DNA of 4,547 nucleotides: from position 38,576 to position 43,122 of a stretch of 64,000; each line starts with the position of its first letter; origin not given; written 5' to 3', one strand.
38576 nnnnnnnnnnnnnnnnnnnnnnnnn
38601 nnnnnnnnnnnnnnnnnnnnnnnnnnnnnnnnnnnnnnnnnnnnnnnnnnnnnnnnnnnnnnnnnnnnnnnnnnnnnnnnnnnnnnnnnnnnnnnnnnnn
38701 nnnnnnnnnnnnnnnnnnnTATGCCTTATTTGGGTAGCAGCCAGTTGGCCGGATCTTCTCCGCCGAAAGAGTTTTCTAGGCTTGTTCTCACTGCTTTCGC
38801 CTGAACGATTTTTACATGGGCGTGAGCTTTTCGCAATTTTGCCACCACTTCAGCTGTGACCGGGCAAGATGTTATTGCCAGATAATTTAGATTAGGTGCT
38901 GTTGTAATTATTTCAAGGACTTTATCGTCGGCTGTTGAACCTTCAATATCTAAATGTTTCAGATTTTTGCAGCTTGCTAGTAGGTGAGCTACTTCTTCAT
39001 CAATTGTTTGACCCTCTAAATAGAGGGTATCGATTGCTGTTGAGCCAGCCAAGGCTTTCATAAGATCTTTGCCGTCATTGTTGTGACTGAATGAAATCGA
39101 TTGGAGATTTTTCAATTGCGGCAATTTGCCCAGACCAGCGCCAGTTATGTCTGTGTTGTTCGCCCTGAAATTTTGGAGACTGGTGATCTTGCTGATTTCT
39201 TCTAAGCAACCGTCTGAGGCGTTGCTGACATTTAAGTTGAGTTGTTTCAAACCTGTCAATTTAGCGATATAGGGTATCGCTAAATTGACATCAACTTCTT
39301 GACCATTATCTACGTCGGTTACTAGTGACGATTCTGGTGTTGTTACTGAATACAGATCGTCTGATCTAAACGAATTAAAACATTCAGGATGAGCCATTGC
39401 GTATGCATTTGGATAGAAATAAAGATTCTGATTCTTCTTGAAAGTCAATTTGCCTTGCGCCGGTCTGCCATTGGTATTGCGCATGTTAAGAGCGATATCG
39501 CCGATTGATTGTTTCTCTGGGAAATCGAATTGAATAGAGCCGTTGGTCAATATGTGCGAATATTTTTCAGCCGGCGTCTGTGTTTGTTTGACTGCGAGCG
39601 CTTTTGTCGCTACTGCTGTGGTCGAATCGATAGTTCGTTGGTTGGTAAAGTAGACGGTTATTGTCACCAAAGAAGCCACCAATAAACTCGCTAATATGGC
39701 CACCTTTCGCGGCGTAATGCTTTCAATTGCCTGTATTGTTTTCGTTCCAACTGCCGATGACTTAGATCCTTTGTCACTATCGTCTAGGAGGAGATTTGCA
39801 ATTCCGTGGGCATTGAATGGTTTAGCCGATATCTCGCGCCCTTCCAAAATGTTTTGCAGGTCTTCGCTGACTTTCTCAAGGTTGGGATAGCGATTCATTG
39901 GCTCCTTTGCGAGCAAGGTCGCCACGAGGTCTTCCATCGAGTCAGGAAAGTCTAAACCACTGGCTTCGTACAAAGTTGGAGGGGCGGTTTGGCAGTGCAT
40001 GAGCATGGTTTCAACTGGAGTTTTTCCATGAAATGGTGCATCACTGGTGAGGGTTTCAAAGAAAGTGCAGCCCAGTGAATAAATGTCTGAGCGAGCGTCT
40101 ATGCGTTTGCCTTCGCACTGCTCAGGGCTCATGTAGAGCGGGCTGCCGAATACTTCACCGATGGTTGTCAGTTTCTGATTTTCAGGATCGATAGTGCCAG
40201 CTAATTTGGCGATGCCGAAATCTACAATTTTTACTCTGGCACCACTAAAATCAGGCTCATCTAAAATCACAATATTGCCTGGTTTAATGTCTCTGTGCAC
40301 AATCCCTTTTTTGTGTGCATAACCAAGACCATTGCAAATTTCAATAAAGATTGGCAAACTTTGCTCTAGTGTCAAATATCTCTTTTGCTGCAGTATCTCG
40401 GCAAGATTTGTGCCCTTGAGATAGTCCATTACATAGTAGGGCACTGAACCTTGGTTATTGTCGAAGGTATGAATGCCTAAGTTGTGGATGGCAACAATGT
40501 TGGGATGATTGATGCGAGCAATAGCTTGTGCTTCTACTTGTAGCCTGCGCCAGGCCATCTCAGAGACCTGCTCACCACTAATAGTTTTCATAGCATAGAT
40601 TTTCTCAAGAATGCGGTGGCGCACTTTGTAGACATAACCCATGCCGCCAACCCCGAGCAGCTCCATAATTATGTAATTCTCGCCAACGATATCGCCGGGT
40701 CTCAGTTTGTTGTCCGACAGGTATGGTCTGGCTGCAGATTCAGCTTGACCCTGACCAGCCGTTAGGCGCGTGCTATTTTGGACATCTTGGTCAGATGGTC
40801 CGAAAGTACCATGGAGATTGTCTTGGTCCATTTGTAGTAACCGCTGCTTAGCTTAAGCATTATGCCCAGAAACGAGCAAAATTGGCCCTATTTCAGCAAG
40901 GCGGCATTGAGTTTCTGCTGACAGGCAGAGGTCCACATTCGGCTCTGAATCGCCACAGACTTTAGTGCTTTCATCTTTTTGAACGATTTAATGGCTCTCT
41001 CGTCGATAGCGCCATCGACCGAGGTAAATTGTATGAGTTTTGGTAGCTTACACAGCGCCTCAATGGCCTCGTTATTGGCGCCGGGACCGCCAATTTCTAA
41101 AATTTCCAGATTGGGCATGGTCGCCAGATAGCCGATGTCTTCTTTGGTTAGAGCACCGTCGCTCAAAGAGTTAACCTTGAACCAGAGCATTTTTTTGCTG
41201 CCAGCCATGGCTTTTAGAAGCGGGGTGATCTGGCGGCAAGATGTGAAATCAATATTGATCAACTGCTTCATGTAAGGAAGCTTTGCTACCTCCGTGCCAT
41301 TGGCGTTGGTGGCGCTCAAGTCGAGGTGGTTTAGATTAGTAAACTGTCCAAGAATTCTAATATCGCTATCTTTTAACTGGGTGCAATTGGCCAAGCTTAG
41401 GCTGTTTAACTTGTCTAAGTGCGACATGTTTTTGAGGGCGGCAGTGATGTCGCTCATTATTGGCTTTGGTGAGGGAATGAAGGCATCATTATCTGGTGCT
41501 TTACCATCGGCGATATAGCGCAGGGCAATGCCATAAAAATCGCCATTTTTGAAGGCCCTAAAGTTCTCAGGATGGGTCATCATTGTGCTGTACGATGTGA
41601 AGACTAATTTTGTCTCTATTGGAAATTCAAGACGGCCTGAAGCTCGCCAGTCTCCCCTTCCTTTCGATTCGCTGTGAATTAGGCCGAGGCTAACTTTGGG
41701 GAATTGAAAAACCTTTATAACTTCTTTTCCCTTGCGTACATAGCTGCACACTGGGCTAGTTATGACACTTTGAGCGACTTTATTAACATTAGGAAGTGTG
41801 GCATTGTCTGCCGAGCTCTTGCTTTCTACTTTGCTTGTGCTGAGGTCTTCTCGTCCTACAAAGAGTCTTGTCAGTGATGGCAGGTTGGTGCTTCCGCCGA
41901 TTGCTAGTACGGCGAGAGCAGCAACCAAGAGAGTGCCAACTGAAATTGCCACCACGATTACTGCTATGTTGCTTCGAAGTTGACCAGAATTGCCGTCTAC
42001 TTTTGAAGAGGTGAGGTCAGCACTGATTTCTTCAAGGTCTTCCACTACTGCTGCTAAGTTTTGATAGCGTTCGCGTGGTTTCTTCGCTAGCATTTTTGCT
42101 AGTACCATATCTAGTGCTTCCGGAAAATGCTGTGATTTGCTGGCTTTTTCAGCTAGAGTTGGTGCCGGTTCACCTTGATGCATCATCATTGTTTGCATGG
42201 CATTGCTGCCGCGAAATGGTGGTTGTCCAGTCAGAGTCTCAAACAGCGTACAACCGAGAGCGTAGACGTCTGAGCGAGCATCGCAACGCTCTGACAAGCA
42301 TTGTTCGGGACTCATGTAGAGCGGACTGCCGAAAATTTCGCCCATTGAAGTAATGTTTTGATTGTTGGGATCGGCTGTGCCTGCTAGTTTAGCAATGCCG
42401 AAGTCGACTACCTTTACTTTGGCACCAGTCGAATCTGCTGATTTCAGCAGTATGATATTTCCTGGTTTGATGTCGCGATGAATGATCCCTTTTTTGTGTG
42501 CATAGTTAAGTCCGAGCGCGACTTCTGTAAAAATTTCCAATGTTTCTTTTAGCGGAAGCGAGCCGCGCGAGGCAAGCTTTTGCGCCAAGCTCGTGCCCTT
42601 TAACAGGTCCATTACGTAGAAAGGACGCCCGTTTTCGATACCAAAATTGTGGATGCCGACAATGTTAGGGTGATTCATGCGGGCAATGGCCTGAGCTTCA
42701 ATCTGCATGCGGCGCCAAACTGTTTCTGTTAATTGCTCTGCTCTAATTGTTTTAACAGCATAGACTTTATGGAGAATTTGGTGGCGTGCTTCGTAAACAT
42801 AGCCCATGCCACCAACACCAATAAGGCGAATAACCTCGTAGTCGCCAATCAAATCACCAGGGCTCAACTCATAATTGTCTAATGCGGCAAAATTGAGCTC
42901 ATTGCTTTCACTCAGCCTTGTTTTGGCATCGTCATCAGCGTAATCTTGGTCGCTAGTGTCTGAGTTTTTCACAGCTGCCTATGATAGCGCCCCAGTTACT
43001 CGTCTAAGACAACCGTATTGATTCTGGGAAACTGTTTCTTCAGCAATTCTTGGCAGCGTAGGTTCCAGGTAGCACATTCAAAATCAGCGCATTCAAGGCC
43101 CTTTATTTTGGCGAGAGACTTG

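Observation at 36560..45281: Tandem array of four paralogous receptor-like Ser/Thr kinases with extracytoplasmic LRR domains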

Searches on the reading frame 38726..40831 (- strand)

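Call 3: search_protein_families(library=pfam, proteins=[window:38726-40831:-], max_evalue=0.1)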
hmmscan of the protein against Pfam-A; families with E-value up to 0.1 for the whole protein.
window:38726-40831:- (701 aa): 11 families
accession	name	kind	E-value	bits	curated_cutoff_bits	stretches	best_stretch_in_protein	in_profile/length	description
PF00069.31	Pkinase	-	9.3e-48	163.3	31.7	1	54-315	2-252/263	Protein kinase domain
PF07714.23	PK_Tyr_Ser-Thr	-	3.4e-27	95.8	23.1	1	56-322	4-255/258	Protein tyrosine and serine/threonine kinase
PF23598.1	LRR_14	-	3.9e-07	29.6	40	1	518-662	105-255/353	Leucine-rich repeat region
PF12799.13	LRR_4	-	2.4e-06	28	27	1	550-585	1-34/44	Leucine Rich repeats (2 copies)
PF17667.7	Pkinase_fungal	-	0.0018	17.5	24.1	1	173-220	303-350/387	Fungal protein kinase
PF24758.1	LRR_At5g56370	-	0.0021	18.2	27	1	545-681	32-159/227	FBD-associated F-box protein At5g56370, LRR repeats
PF03109.22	ABC1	-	0.0021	17.7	22.9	1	100-209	113-215/244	ABC1 atypical kinase-like domain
PF25013.1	LRR_Zer-1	-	0.0027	18.3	27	0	570-668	4-108/137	Zer-1-like, Leucine-rich repeats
PF01636.29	APH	-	0.019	15.2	23.2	0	154-206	157-195/239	Phosphotransferase enzyme family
PF13095.12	FTA2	-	0.036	14.2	30.2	0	39-87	9-56/214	Kinetochore Sim4 complex subunit FTA2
PF13855.12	LRR_8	-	0.042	14.1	27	0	558-607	9-58/61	Leucine rich repeat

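Call 4: search_protein_families(library=ncbifam, proteins=[window:38726-40831:-], max_evalue=0.1)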
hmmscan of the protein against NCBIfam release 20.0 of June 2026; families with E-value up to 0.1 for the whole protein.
window:38726-40831:- (701 aa): 22 families
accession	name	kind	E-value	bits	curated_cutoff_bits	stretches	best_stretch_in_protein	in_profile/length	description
NF033483.0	PknB_PASTA_kin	equivalog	2e-81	274.8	450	1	46-339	2-279/563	Stk1 family PASTA domain-containing Ser/Thr kinase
NF047741.1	antiphage_MADS6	equivalog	3.3e-49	167.9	460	2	123-333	265-465/612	methylation-associated defense system protein kinase MAD6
NF052427.1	StpK7MSMEG_1200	equivalog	1.1e-44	153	900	1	52-418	8-341/601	serine/threonine protein kinase StpK7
NF009651.0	PRK13184.1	equivalog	1.2e-35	122.8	839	1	52-332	3-294/932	serine/threonine-protein kinase PknD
TIGR03903.1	TOMM_kin_cyc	equivalog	2e-33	115.4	705.75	1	91-276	19-198/1267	TOMM system kinase/cyclase fusion protein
NF053615.1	SerThrKinAfsKStmc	equivalog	2.1e-26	92.9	1300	1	55-315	17-255/809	protein serine/threonine kinase AfsK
NF038150.1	lanthi_synth_IV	equivalog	1.5e-19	69.9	650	1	96-387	238-519/851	class IV lanthionine synthetase LanL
NF033442.0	BREX_PglW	equivalog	4.2e-18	64.5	990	1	77-329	237-487/1391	BREX system serine/threonine kinase PglW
NF043056.1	T4SS_LegK1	equivalog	1.1e-14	53.9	550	1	57-254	77-277/516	Dot/Icm T4SS effector kinase LegK1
NF058632.1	SerThrKinPrkT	equivalog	4.3e-11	42.4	280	1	49-206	19-163/322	serine/threonine protein kinase PrkT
TIGR03724.2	arch_bud32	equivalog_domain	2.7e-08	33.5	125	1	91-217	34-140/193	KEOPS complex kinase/ATPase Bud32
NF011464.0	PRK14879.1-7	equivalog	4e-08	33.3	246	1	133-221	83-162/221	Kae1-associated kinase Bud32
NF011463.0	PRK14879.1-4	equivalog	2.1e-07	30.6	188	1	63-211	38-163/237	Kae1-associated kinase Bud32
NF038151.1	lanthi_synth_III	equivalog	1.7e-06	26.7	575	1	91-261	264-423/833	class III lanthionine synthetase LanKC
NF007174.0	PRK09605.1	equivalog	1.2e-05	24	447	1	76-227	366-492/535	bifunctional N(6)-L-threonylcarbamoyladenine synthase/serine/threonine protein kinase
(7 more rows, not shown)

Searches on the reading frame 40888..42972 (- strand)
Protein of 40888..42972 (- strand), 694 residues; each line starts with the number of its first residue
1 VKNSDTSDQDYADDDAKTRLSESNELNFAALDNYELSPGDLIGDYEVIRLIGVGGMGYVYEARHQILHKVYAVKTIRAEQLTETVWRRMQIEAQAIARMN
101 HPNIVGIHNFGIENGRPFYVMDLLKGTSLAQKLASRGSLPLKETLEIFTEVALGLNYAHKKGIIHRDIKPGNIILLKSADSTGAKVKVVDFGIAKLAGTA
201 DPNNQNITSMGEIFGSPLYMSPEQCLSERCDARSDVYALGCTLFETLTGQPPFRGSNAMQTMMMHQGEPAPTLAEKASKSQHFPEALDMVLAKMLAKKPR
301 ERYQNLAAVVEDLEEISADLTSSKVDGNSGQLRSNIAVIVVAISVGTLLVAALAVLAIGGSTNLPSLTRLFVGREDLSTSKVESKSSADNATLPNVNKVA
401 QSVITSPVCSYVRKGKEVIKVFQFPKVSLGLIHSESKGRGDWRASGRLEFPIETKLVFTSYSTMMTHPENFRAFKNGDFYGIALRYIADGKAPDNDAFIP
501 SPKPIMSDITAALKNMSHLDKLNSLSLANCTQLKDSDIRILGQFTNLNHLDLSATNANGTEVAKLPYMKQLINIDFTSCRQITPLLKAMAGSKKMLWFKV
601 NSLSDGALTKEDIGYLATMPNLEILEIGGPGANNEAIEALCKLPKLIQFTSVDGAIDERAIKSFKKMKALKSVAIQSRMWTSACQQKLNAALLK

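Call 3: search_protein_families(library=pfam, proteins=[window:40888-42972:-], max_evalue=0.1)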
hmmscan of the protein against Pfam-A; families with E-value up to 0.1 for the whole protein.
window:40888-42972:- (694 aa): 9 families
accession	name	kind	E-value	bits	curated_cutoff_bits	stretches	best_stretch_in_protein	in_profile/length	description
PF00069.31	Pkinase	-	2e-51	175.4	31.7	1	45-304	1-253/263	Protein kinase domain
PF07714.23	PK_Tyr_Ser-Thr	-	3.1e-31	109.1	23.1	1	47-304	3-250/258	Protein tyrosine and serine/threonine kinase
PF23598.1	LRR_14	-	2.7e-06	26.8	40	1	515-577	210-271/353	Leucine-rich repeat region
PF12799.13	LRR_4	-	0.00013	22.6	27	1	521-556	2-34/44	Leucine Rich repeats (2 copies)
PF17667.7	Pkinase_fungal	-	0.00035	19.9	24.1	1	142-199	286-344/387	Fungal protein kinase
PF25013.1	LRR_Zer-1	-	0.0082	16.7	27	1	516-558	26-67/137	Zer-1-like, Leucine-rich repeats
PF06293.20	Kdo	-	0.012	15.5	21.3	1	120-195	95-170/207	Lipopolysaccharide kinase (Kdo/WaaP) family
PF03109.22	ABC1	-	0.012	15.2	22.9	1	120-195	146-215/244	ABC1 atypical kinase-like domain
PF01636.29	APH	-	0.013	15.8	23.2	0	158-194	165-197/239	Phosphotransferase enzyme family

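Call 4: search_protein_families(library=ncbifam, proteins=[window:40888-42972:-], max_evalue=0.1)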
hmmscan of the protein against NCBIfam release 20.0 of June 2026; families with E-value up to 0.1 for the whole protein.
window:40888-42972:- (694 aa): 21 families
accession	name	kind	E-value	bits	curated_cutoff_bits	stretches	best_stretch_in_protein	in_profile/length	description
NF033483.0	PknB_PASTA_kin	equivalog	9.3e-82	275.8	450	1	44-321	8-273/563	Stk1 family PASTA domain-containing Ser/Thr kinase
NF052427.1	StpK7MSMEG_1200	equivalog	2.6e-54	184.7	900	1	42-403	6-354/601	serine/threonine protein kinase StpK7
NF047741.1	antiphage_MADS6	equivalog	2.9e-45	154.9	460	2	120-324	276-468/612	methylation-associated defense system protein kinase MAD6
TIGR03903.1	TOMM_kin_cyc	equivalog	2.4e-44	151.6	705.75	1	72-340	7-271/1267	TOMM system kinase/cyclase fusion protein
NF009651.0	PRK13184.1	equivalog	1e-38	133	839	1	43-315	2-289/932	serine/threonine-protein kinase PknD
NF053615.1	SerThrKinAfsKStmc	equivalog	2.6e-25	89.2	1300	1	42-268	12-228/809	protein serine/threonine kinase AfsK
NF033442.0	BREX_PglW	equivalog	4.3e-23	81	990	1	43-323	204-493/1391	BREX system serine/threonine kinase PglW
NF038150.1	lanthi_synth_IV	equivalog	6.4e-21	74.4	650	1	41-324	187-464/851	class IV lanthionine synthetase LanL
NF043056.1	T4SS_LegK1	equivalog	6.2e-11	41.6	550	1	108-242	145-279/516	Dot/Icm T4SS effector kinase LegK1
NF038151.1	lanthi_synth_III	equivalog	1.7e-08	33.4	575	1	45-248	222-424/833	class III lanthionine synthetase LanKC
NF058632.1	SerThrKinPrkT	equivalog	3.1e-08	33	280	1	44-195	22-166/322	serine/threonine protein kinase PrkT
TIGR03724.2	arch_bud32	equivalog_domain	5.7e-08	32.5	125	1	64-207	14-144/193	KEOPS complex kinase/ATPase Bud32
NF007174.0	PRK09605.1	equivalog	1.6e-07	30.2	447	1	64-210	357-489/535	bifunctional N(6)-L-threonylcarbamoyladenine synthase/serine/threonine protein kinase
NF011464.0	PRK14879.1-7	equivalog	7.6e-07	29.1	246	1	68-201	36-156/221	Kae1-associated kinase Bud32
NF011463.0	PRK14879.1-4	equivalog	1.1e-05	24.9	188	1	50-197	22-163/237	Kae1-associated kinase Bud32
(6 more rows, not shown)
